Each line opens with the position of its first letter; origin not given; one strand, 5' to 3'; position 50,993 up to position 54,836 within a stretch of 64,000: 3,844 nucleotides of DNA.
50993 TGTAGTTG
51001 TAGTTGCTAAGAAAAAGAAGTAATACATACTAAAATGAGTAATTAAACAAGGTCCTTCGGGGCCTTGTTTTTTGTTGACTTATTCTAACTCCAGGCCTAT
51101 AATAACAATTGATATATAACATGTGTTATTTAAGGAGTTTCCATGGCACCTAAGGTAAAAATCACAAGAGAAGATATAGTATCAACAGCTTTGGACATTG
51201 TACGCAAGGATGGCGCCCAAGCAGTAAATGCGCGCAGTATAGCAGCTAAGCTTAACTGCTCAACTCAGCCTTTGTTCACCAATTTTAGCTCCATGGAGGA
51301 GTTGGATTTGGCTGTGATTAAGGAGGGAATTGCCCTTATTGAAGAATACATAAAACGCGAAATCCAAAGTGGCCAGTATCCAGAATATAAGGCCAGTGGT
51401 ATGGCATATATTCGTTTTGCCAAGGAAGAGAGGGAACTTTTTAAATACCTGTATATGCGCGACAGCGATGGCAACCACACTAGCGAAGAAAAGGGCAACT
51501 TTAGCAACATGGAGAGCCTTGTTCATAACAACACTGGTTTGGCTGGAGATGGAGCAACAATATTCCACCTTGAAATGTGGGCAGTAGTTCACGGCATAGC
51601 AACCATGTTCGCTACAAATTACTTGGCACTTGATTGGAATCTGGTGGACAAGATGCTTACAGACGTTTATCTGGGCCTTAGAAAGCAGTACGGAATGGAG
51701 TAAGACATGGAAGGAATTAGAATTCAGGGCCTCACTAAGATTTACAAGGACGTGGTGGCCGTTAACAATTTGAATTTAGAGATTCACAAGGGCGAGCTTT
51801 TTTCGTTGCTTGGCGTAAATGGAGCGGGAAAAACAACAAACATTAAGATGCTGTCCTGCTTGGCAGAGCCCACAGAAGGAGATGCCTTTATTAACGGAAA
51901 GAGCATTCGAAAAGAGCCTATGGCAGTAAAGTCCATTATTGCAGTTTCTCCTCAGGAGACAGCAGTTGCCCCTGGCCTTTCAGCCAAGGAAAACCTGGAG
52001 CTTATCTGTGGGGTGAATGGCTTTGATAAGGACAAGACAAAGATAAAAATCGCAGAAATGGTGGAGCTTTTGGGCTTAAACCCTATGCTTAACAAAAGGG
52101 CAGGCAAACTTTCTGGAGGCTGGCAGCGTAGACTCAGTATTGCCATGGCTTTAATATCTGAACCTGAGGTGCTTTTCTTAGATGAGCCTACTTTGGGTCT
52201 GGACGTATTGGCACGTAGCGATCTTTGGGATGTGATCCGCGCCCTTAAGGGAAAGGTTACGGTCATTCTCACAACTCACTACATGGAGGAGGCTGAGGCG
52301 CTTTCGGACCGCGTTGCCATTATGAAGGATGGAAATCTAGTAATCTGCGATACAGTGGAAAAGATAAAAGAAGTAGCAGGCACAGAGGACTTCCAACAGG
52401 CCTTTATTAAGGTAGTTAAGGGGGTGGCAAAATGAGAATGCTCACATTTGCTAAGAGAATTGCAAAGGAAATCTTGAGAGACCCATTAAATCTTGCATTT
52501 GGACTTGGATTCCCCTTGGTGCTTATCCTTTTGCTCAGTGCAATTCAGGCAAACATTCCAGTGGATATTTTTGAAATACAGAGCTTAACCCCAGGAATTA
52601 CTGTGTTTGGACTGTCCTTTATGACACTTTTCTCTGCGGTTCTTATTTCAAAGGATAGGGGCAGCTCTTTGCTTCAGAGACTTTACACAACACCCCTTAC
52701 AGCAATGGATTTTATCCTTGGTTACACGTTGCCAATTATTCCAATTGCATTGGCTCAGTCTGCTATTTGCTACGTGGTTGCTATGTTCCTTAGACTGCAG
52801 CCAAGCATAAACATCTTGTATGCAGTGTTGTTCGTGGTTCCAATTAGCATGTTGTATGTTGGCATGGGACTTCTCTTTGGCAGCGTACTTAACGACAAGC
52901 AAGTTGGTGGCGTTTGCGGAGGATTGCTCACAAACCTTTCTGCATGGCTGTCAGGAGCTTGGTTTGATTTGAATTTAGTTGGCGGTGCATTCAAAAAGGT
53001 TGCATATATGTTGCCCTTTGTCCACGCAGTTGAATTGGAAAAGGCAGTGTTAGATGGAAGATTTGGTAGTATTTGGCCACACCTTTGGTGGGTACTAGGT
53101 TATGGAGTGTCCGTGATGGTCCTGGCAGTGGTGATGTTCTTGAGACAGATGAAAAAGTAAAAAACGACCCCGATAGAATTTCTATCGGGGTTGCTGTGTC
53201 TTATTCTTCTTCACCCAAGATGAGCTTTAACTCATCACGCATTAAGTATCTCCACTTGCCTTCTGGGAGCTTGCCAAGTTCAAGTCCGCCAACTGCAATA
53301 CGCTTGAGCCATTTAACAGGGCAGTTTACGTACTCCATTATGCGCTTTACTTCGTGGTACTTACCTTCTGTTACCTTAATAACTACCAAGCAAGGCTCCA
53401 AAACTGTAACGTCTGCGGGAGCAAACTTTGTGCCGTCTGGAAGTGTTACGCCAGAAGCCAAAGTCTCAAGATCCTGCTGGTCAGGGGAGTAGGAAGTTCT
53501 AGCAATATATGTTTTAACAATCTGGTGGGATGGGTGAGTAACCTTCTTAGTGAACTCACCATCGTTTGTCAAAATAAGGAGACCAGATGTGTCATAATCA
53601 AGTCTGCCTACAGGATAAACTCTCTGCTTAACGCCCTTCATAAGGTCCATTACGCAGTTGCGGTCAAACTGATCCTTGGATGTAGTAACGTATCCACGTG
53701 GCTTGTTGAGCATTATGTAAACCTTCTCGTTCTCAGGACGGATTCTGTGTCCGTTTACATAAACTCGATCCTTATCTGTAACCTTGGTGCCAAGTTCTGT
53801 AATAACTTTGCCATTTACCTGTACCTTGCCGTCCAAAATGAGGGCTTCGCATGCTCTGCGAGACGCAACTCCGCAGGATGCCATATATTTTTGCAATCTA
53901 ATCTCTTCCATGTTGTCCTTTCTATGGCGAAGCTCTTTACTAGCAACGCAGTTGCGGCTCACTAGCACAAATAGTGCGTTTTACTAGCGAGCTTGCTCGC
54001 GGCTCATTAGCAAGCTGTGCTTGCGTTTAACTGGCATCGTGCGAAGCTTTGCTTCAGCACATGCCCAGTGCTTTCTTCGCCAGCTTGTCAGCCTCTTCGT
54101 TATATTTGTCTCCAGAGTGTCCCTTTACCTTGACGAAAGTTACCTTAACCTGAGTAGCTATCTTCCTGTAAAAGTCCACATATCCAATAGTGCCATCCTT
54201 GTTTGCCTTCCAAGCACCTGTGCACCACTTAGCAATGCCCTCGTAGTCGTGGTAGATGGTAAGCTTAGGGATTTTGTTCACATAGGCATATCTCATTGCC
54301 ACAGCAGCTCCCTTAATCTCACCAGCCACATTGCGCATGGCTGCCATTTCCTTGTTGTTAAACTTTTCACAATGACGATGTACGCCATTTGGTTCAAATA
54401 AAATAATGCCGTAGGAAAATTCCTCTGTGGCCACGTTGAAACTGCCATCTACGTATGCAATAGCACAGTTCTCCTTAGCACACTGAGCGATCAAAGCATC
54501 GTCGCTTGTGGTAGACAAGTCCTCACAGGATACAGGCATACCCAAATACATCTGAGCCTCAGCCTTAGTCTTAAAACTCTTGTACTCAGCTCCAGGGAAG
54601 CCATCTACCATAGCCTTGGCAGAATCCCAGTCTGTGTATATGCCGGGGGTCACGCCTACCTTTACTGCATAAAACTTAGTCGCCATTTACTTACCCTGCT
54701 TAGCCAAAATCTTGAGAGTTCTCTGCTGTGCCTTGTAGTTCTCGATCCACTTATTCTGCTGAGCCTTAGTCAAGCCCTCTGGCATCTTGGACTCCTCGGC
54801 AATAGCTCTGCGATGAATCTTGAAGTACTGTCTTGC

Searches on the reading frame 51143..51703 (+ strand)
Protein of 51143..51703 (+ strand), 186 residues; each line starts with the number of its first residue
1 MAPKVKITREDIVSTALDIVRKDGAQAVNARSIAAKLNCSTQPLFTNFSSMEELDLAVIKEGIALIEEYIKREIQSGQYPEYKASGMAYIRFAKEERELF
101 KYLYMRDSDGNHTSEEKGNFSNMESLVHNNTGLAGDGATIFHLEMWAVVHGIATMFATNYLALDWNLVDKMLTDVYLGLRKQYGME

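Call 26: search_protein_families(library=pfam, proteins=[window:51143-51703:+], max_evalue=0.001)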
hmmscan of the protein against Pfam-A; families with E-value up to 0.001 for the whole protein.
window:51143-51703:+ (186 aa): 1 family
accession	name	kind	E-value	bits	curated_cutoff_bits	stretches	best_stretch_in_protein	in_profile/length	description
PF13305.11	TetR_C_33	-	1.4e-06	29.3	26.8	1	84-165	3-90/103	Tetracyclin repressor-like, C-terminal domain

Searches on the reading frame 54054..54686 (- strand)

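Call 27: search_protein_families(library=pfam, proteins=[window:54054-54686:-], max_evalue=0.001)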
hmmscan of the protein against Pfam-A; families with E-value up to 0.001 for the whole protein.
window:54054-54686:- (210 aa): 3 families
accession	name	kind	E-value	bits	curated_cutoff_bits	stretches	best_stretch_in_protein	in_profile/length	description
PF01693.22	Cauli_VI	-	7.3e-20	71.4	21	1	4-47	1-44/44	Ribonuclease H1 N-terminal domain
PF00075.30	RNase_H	-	2.8e-12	47.5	25.8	1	76-206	5-139/141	RNase H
PF13456.12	RVT_3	-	9.8e-06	25.9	21.6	1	79-206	2-123/123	Reverse transcriptase-like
